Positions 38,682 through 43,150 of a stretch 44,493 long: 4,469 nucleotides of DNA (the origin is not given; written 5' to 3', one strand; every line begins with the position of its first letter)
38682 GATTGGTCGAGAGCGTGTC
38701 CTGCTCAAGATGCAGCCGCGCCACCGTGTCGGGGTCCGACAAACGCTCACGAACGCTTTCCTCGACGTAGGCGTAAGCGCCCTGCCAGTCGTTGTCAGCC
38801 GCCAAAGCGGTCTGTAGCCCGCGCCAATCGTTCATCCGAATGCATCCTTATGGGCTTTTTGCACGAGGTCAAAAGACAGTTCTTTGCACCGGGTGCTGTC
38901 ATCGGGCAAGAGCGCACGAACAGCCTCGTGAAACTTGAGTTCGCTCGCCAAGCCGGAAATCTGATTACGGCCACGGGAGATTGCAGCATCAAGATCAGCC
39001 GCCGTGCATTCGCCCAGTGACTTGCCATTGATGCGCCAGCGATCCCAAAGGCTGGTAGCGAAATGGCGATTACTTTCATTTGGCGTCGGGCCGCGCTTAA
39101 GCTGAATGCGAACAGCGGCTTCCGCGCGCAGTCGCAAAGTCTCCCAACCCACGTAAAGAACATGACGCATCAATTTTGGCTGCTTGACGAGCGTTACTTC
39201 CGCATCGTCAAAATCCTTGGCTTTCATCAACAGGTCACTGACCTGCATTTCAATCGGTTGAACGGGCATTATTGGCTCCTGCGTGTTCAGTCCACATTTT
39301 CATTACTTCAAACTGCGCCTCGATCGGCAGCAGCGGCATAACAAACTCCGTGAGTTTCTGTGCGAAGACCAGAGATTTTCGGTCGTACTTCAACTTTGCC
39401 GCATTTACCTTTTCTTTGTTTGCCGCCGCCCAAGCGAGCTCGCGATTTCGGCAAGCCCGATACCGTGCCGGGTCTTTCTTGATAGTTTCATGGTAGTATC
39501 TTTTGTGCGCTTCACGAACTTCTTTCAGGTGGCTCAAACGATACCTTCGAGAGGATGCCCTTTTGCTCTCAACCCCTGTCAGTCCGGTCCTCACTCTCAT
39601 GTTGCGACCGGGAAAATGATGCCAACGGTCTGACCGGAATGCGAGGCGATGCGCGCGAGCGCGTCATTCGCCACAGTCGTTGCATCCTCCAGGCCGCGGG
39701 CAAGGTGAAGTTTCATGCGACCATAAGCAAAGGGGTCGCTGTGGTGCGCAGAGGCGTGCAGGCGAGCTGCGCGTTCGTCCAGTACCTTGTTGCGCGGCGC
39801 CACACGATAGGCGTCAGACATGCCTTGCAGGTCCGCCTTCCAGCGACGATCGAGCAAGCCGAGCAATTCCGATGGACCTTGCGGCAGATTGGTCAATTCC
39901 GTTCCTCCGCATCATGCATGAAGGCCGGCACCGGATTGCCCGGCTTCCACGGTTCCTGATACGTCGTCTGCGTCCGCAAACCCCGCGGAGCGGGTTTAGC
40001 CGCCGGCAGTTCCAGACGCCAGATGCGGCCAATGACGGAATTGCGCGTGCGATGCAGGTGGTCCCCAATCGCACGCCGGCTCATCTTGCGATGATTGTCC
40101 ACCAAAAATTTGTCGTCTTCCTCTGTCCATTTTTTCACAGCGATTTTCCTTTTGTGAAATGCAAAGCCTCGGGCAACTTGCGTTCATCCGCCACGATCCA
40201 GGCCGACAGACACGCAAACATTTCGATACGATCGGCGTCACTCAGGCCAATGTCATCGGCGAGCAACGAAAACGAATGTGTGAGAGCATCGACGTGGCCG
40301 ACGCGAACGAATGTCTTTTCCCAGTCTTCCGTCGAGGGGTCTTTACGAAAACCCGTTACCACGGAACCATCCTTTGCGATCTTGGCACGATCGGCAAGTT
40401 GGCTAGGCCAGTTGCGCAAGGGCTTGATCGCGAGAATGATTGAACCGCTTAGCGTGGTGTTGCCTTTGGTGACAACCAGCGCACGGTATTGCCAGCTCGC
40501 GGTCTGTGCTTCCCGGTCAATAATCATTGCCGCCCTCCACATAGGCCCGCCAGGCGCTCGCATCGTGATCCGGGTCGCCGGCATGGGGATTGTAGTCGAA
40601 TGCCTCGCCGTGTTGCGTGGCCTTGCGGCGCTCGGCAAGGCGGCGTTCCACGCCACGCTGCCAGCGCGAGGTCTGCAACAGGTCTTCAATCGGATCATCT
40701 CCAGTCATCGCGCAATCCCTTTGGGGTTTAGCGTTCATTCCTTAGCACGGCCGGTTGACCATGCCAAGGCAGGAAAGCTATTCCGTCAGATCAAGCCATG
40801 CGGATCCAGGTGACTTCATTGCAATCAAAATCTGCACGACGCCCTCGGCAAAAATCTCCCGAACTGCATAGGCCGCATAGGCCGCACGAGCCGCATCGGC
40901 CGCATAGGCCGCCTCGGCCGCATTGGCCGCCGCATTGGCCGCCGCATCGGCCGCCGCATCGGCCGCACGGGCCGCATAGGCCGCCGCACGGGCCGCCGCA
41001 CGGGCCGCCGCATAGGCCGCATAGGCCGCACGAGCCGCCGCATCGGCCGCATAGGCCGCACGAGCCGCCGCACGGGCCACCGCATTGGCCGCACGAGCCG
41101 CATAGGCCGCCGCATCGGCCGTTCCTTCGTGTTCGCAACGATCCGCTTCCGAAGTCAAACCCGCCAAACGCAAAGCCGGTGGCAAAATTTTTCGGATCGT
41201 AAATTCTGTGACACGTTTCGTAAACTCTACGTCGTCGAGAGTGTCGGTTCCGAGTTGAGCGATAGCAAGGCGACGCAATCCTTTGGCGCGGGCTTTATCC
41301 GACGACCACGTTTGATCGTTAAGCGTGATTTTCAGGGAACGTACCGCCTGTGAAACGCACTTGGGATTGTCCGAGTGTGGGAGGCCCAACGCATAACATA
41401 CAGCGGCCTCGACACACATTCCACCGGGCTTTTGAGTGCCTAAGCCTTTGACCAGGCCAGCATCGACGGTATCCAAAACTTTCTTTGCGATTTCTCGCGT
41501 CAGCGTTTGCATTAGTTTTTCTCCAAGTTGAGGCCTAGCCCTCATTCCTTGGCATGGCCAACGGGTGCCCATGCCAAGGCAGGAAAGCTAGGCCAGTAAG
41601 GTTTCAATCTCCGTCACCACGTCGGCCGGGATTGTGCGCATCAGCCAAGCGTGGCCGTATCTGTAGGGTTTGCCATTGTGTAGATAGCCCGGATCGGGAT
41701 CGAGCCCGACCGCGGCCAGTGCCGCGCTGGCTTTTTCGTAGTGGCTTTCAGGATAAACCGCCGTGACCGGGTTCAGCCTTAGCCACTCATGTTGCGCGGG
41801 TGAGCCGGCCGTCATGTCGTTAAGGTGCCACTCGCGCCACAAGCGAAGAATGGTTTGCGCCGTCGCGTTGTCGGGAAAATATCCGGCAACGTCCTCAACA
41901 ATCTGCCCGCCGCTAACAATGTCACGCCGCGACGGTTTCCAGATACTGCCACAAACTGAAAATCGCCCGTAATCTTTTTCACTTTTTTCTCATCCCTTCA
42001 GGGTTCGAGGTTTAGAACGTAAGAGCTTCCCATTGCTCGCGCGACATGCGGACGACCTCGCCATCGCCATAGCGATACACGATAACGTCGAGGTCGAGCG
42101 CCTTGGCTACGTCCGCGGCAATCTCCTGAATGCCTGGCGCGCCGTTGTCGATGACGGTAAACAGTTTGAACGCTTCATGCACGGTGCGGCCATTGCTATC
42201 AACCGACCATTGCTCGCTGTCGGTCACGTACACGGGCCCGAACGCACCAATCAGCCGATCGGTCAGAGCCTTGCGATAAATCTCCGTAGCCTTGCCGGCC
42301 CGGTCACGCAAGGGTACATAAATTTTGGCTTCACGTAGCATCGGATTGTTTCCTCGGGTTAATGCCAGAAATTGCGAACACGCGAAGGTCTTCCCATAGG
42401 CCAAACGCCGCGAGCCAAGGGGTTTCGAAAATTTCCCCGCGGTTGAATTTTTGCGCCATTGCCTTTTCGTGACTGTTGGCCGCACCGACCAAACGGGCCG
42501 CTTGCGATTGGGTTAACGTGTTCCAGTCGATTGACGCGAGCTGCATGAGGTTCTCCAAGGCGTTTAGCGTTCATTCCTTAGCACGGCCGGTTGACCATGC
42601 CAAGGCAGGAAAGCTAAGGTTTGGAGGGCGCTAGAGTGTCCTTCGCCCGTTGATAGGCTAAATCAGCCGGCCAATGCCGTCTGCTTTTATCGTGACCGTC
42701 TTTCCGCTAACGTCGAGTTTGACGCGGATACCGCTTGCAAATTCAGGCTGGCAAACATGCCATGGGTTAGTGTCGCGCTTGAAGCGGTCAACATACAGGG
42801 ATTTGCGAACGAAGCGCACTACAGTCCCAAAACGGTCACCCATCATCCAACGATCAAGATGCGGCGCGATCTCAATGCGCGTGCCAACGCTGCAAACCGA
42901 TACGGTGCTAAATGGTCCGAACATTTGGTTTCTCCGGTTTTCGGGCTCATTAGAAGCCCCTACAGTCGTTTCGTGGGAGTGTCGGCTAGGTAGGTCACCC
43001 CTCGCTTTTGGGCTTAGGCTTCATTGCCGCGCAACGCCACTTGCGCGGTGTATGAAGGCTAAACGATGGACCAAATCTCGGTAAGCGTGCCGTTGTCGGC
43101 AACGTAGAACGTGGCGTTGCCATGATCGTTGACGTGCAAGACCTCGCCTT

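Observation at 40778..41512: Early protein with an 85-residue Ala/Tyr/Arg/Asp/Asn helical stripe repeat encoded by a slippery 9/12-nt array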

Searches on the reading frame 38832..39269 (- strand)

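Call 14: search_protein_families(library=phrogs, proteins=[window:38832-39269:-], max_evalue=0.01)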
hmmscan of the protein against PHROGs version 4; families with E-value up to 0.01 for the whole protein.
window:38832-39269:- (145 aa): 1 family
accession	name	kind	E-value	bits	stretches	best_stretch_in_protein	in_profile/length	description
phrog_4604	-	unknown function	0.0015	19.7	1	83-133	105-156/159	-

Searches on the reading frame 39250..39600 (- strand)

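Call 14: search_protein_families(library=phrogs, proteins=[window:39250-39600:-], max_evalue=0.01)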
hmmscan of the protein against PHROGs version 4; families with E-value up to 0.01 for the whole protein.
window:39250-39600:- (116 aa): 1 family
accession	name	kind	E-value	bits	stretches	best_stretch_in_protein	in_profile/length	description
phrog_34302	-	unknown function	0.0046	18.2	0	42-82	5-42/81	-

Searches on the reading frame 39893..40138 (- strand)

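Call 14: search_protein_families(library=phrogs, proteins=[window:39893-40138:-], max_evalue=0.01)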
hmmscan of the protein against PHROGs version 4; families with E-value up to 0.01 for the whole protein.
window:39893-40138:- (81 aa): 3 families
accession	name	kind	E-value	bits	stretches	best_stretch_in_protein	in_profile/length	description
phrog_323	-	transcription regulation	1.4e-09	39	1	2-55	147-199/319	transcriptional regulator, D5-like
phrog_14101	-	transcription regulation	8.7e-07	30.5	1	2-39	5-42/103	transcriptional regulator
phrog_11013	-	unknown function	0.0015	19.4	1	2-42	31-71/87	-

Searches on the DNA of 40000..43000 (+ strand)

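Call 6: search_dna_similar(query=window:40000-43000:+, collection=phages, mode=distant)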
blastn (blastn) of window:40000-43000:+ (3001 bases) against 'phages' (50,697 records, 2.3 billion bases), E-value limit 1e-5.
No match.
